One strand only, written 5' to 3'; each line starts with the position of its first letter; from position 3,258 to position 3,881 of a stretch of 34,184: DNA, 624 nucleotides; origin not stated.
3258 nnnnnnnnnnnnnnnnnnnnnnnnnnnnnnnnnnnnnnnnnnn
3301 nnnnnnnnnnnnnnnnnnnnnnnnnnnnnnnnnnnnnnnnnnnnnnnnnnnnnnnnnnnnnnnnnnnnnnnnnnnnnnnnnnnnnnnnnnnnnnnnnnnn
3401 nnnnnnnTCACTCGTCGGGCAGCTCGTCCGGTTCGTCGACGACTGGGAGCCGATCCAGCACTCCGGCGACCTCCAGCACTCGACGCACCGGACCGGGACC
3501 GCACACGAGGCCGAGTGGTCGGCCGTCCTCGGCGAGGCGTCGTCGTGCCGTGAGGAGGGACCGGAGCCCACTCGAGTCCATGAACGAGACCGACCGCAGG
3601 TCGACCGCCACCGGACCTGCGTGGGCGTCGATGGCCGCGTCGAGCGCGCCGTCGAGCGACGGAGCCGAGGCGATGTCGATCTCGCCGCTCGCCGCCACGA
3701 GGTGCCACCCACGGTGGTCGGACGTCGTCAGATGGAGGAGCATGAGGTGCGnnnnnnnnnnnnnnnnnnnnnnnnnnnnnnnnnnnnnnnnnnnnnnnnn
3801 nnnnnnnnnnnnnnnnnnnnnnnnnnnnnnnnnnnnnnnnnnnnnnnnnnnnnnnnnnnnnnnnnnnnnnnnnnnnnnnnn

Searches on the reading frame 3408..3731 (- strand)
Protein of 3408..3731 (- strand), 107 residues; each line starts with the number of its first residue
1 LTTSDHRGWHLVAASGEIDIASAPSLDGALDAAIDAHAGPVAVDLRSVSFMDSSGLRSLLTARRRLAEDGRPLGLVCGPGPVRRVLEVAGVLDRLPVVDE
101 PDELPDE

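Call 3: search_protein_families(library=pfam, proteins=[window:3408-3731:-], max_evalue=1)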
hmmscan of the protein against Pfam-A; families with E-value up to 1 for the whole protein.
window:3408-3731:- (107 aa): 2 families
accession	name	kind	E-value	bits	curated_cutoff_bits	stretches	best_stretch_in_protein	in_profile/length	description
PF13466.11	STAS_2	-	2.7e-16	59.9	29.2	1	13-91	2-79/80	STAS domain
PF01740.26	STAS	-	5.9e-16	58.6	22.6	1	11-100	12-102/106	STAS domain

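Call 4: search_protein_families(library=ncbifam, proteins=[window:3408-3731:-], max_evalue=1)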
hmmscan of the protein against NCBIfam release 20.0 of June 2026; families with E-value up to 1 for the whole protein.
window:3408-3731:- (107 aa): 4 families
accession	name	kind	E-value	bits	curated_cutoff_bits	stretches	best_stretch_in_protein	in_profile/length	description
TIGR00377.1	ant_ant_sig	superfamily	1.1e-17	63.9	53.45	1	3-100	7-105/108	anti-sigma factor antagonist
TIGR02886.1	spore_II_AA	equivalog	5.2e-10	39.3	114.75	1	11-98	11-99/106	anti-sigma F factor antagonist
NF047705.1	slr1659_superfam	superfamily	0.043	14.1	100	1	29-59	39-69/111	slr1659 superfamily regulator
NF002134.0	PRK00971.1-4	equivalog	0.12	11.1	557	1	12-76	332-395/429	glutaminase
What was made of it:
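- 3408..3743 (-): STAS anti-sigma antagonist of 111 aa (an alternative start at 3764 gives 118 aa). It has the phosphorylatable-Ser motif FMDSSG. PF13466 E 2.7e-16 and TIGR00377 E 1.1e-17 (calls 3, 4).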
